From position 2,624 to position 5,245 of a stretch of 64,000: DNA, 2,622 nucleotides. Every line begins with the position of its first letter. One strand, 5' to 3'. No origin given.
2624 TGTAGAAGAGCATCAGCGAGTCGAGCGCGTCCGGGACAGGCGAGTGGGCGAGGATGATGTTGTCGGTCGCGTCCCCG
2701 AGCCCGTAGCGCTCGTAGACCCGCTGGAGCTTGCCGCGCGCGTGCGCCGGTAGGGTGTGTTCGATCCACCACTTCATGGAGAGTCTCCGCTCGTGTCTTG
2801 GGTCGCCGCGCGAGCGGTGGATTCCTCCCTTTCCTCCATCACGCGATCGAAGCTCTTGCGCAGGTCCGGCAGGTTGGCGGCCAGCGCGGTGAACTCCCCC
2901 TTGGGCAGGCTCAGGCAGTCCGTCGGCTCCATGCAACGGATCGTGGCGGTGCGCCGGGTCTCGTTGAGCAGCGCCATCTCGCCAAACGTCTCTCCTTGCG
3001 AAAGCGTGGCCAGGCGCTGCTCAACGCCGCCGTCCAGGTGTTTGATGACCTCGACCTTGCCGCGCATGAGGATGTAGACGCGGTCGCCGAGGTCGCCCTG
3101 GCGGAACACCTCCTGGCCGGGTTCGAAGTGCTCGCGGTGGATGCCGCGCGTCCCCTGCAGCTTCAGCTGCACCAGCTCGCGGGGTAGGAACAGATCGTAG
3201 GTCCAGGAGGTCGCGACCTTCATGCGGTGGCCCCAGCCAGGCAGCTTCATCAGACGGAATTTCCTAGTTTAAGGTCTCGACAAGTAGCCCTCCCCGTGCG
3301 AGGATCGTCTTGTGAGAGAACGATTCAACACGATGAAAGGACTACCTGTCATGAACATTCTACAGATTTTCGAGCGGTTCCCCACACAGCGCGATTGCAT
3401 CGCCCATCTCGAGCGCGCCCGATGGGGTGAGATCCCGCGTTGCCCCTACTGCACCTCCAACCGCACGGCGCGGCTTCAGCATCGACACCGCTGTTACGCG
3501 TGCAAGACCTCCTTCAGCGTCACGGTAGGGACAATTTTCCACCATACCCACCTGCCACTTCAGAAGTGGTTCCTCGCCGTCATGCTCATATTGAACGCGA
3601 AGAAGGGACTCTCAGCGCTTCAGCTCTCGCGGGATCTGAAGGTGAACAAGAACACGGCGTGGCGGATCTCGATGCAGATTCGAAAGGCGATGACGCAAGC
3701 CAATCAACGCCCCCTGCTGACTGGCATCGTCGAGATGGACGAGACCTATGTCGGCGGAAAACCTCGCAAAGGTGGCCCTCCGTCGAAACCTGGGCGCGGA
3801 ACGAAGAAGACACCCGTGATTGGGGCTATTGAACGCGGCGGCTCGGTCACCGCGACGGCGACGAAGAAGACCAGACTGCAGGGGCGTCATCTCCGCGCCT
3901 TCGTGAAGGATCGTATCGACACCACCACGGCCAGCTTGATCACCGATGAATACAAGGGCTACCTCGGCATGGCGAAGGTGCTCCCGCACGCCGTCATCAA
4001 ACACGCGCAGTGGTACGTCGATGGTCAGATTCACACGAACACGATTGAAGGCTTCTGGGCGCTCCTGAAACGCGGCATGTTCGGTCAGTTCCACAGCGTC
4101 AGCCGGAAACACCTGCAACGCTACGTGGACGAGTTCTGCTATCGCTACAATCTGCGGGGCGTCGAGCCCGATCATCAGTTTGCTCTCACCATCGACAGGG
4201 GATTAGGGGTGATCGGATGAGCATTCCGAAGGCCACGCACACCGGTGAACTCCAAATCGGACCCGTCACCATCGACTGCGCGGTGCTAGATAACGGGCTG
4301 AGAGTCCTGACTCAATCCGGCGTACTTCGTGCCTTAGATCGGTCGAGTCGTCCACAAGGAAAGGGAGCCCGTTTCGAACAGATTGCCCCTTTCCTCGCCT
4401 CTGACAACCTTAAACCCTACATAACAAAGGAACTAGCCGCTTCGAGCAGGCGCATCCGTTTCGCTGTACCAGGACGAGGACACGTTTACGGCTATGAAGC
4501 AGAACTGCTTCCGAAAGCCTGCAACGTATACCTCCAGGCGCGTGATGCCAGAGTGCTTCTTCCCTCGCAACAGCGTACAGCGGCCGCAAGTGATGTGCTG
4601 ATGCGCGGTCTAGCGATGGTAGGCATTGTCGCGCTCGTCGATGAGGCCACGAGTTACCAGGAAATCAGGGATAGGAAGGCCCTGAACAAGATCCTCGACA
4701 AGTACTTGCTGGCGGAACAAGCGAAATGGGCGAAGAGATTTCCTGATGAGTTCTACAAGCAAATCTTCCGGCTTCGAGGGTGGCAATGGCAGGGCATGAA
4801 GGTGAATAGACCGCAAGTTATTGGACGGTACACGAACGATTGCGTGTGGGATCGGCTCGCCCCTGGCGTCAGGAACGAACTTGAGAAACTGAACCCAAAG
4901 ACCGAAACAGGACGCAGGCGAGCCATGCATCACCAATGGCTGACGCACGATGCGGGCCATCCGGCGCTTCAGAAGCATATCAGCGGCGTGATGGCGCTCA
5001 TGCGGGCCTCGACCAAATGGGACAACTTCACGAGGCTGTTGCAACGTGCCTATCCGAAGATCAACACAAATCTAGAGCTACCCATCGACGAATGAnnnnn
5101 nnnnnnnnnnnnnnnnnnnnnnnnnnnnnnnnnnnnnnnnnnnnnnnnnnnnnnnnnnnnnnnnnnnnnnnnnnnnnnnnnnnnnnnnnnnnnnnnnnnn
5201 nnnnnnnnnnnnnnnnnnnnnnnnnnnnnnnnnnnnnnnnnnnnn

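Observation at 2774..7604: Transposon insertion splits a type II NADH dehydrogenase that was originally fused to a C-terminal cyclic-nucleotide-binding domain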

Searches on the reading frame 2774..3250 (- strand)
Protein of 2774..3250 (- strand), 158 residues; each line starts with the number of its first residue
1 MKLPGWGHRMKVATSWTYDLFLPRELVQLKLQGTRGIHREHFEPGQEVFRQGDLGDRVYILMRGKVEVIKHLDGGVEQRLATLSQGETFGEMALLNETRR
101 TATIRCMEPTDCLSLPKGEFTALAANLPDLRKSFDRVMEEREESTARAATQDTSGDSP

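Call 11: find_encoding_contigs(protein=window:2774-3250:-, flank=10000, max_places=6)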
Protein window:2774-3250:- (158 aa): no gene with exactly this product is on record in the collection.

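Call 50: search_protein_representatives(protein=window:2774-3250:-)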
Query: 158 residues. Proteins with E-value up to 0.001 (for the whole library): 45908; up to 1e-10: 7397; up to 1e-30: 97. The best 150 are listed.
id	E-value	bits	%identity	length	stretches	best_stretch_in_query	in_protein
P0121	4.2e-111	384.2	34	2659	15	39-110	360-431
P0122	2.1e-101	352.7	35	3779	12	38-106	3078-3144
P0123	1.3e-87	308.0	31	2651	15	38-106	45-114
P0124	5.9e-77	273.3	35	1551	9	39-125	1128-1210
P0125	1.6e-65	236.2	32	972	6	35-148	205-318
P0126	8.5e-56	204.6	33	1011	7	41-141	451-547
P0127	4.5e-53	195.7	33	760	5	43-138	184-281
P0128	5.5e-52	192.2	31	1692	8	34-141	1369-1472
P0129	6.1e-52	192.1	32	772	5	41-143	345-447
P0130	1.2e-51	191.2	32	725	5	40-142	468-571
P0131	1.2e-49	184.6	36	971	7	39-120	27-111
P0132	2.0e-48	180.7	62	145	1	9-148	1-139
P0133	3.6e-48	179.8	61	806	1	1-142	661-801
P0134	1.3e-47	178.0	30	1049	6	41-124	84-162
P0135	3.2e-47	176.8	32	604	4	15-132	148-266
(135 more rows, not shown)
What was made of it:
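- Tried and rejected: A representative-library search with the 158-aa fragment was dominated by multi-CNB repeat proteins (call 50).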

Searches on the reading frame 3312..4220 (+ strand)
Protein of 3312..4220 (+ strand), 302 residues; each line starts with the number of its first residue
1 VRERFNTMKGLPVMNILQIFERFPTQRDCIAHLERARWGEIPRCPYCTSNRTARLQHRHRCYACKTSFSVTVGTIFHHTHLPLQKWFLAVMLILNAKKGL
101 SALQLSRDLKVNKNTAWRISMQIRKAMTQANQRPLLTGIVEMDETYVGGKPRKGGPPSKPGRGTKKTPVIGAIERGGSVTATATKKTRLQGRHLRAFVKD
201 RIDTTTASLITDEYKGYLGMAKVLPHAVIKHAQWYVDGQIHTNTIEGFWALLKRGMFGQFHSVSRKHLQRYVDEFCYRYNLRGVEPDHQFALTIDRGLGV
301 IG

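Call 4: search_protein_families(library=pfam, proteins=[window:3312-4220:+], max_evalue=0.01)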
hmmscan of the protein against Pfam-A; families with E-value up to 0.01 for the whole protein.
window:3312-4220:+ (302 aa): 2 families
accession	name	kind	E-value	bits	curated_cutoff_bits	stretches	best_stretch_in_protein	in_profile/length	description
PF12762.13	DDE_Tnp_IS1595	-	8.3e-32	110.7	27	1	136-280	2-153/153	ISXO2-like transposase domain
PF12760.12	Zn_ribbon_IS1595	-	6.6e-08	32.8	25.4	1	24-66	1-45/46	Transposase zinc-ribbon domain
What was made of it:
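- On IS1595 family insertion sequence: PF12762 E 8.3e-32, profile positions 2-153 of 153 (call 4). PF12760 E 6.6e-8, 32.8 bits against 25.4 (call 4).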

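Call 5: search_protein_families(library=ncbifam, proteins=[window:3312-4220:+], max_evalue=0.01)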
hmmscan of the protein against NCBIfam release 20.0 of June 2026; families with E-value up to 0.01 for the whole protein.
window:3312-4220:+ (302 aa): 3 families
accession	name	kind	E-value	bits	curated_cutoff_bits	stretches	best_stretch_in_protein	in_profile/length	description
NF033547.1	transpos_IS1595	equivalog_domain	6.8e-60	202.6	75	1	78-282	1-215/215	IS1595 family transposase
NF033558.1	transpos_IS1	equivalog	0.00077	19.4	100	1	44-152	1-112/199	IS1 family transposase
NF040595.1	HTH_Cbp1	equivalog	0.0018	18.2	140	1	93-132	56-93/135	CRISPR DNA repeat-binding protein Cbp1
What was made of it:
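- On IS1595 family insertion sequence: NCBIfam NF033547, 202.6 bits against a cut-off of 75 (call 5).
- Family domains of the transposase (calls 4, 5).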

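Call 44: search_protein_families(library=padloc, proteins=[window:3312-4220:+], max_evalue=0.001)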
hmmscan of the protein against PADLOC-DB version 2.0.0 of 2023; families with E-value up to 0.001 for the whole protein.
window:3312-4220:+ (302 aa): 0 families

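Call 45: search_protein_families(library=phrogs, proteins=[window:3312-4220:+], max_evalue=0.001)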
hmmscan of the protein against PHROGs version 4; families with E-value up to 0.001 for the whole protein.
window:3312-4220:+ (302 aa): 3 families
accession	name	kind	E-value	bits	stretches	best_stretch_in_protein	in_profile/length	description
phrog_25593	-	unknown function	2e-45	156.4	2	22-153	20-156/344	-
phrog_9697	-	unknown function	6.8e-13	49.7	1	106-243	29-159/164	-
phrog_13752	-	unknown function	2.3e-07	31.9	1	166-290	3-122/131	-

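Call 65: search_dna_similar(query=window:3312-4220:+, collection=plasmids, mode=protein, max_rows=15)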
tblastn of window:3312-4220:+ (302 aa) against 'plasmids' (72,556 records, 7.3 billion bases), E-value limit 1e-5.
Records with a match: 385; places in all: 565; records where one place covers at least 80% of the query: 309.
Best place of each record, by identity: <60% 385.
By first word of the organism name: Sinorhizobium 43; Pseudosulfitobacter 30; Ralstonia 29; Xanthomonas 18; Aeromonas 17; Rhizobium 14; Mesorhizobium 12; Chondrinema 12; Haloarcula 9; Bacteroides 8; and 93 more.
By predicted mobility (MOB-suite, as given by PLSDB): non-mobilizable 211; conjugative 114; mobilizable 60.
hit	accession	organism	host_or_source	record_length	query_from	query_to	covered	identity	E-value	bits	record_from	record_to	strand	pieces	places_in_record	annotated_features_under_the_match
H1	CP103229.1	Bacteroides faecis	Homo sapiens,cell culture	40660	15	294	93%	39.8%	2e-53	194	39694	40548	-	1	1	IS1595 family transposase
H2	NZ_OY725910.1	Bacteroides finegoldii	-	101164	15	282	89%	40.4%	3e-51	188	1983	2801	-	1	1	none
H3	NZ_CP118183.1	Entomospira culicis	Culex pipiens,cell culture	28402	15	299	94%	37.8%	7e-51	187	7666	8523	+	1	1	IS1595 family transposase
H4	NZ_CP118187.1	Entomospira culicis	Culex pipiens,cell culture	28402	15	299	94%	37.8%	7e-51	187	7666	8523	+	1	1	IS1595 family transposase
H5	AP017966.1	Candidatus Megaera polyxenophila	-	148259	14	282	89%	39.9%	3e-48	179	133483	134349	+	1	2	transposase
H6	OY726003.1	Phocaeicola massiliensis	-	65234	5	281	92%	38.0%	8e-47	175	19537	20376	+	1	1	record has no annotation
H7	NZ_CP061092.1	Roseomonas marmotae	Marmota himalayana,pure culture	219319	33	301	89%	38.7%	1e-41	160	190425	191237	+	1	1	IS1595 family transposase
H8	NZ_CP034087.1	Methylocystis rosea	cell culture,groundwater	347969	15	286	90%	37.1%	1e-47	177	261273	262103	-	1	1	IS1595 family transposase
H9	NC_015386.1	Treponema succinifaciens DSM 2489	colon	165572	7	280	91%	36.7%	1e-42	163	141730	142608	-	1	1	IS1595 family transposase | hypothetical protein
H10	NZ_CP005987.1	Acidithiobacillus caldus ATCC 51756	-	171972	2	287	95%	34.0%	1e-28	122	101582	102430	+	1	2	IS1595 family transposase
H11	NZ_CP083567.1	Sulfitobacter sp. W027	-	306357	15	287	90%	35.4%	3e-33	136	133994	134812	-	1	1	IS1595 family transposase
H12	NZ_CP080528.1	Mesorhizobium sp. AR07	Oxytropis sp.,Cell culture,root nodule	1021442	33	298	88%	35.2%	1e-34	140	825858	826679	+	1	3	record has no annotation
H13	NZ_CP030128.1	Indioceanicola profundi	sediment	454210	1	300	99%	30.8%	1e-28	122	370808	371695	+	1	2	IS1595 family transposase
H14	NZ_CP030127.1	Indioceanicola profundi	sediment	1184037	1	300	99%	30.8%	1e-28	122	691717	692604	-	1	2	none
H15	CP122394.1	Geminicoccaceae bacterium SCSIO 64248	Montipora informis (coral)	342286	2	282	93%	32.8%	9e-28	120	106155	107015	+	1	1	IS1595 family transposase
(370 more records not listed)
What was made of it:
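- On IS1595 family, ISNha5 subgroup (transporter IS): No ISfinder comparison was possible, and the closest annotated plasmid transposases are only about 40% identical (call 65).
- Closest known: IS1595-family transporter IS. Different: The transposase is at most about 40% identical to any plasmid-borne IS1595 transposase (call 65).
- Tried and rejected: A plasmid search with the transposase returned only remote relatives (about 40% identity or less; call 65).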

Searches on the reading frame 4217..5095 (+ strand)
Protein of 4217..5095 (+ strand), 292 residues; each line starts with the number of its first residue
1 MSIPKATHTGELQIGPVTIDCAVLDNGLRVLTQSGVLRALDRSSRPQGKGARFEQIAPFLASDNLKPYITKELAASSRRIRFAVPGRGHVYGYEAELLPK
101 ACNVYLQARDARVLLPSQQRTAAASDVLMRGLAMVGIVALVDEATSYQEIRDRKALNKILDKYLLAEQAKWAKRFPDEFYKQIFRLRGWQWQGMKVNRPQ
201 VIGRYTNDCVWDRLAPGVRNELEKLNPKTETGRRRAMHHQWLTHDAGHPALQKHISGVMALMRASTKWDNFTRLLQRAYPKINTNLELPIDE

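Call 4: search_protein_families(library=pfam, proteins=[window:4217-5095:+], max_evalue=0.01)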
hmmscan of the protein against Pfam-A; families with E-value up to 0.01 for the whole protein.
window:4217-5095:+ (292 aa): 1 family
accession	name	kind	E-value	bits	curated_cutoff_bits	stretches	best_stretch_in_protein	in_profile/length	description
PF10546.14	P63C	-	1.8e-34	118.7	26.1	1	159-251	1-93/93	P63C domain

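Call 5: search_protein_families(library=ncbifam, proteins=[window:4217-5095:+], max_evalue=0.01)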
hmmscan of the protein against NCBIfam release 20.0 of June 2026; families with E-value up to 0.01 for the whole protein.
window:4217-5095:+ (292 aa): 0 families

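Call 12: find_encoding_contigs(protein=window:4217-5095:+, flank=6000, max_places=10)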
Protein window:4217-5095:+ (292 aa): no gene with exactly this product is on record in the collection.
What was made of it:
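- The window's proteins are not in the public gene-position index (calls 11, 12), so no independent assembly confirms the junctions.
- Tried and rejected: Exact look-up of the window's CNB ORF and P63C protein in the public gene-position index found nothing (calls 11, 12).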

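Call 44: search_protein_families(library=padloc, proteins=[window:4217-5095:+], max_evalue=0.001)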
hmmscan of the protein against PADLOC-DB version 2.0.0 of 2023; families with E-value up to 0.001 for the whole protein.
window:4217-5095:+ (292 aa): 0 families

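Call 45: search_protein_families(library=phrogs, proteins=[window:4217-5095:+], max_evalue=0.001)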
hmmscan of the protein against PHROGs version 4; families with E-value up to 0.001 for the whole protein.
window:4217-5095:+ (292 aa): 3 families
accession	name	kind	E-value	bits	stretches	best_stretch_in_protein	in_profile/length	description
phrog_2384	-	unknown function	4.1e-103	346.2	1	2-291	43-334/338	-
phrog_2899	-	transcription regulation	1.9e-11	45.1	1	163-252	145-238/263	anti-repressor Ant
phrog_1136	-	unknown function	2.7e-10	41.3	1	157-280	114-232/244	-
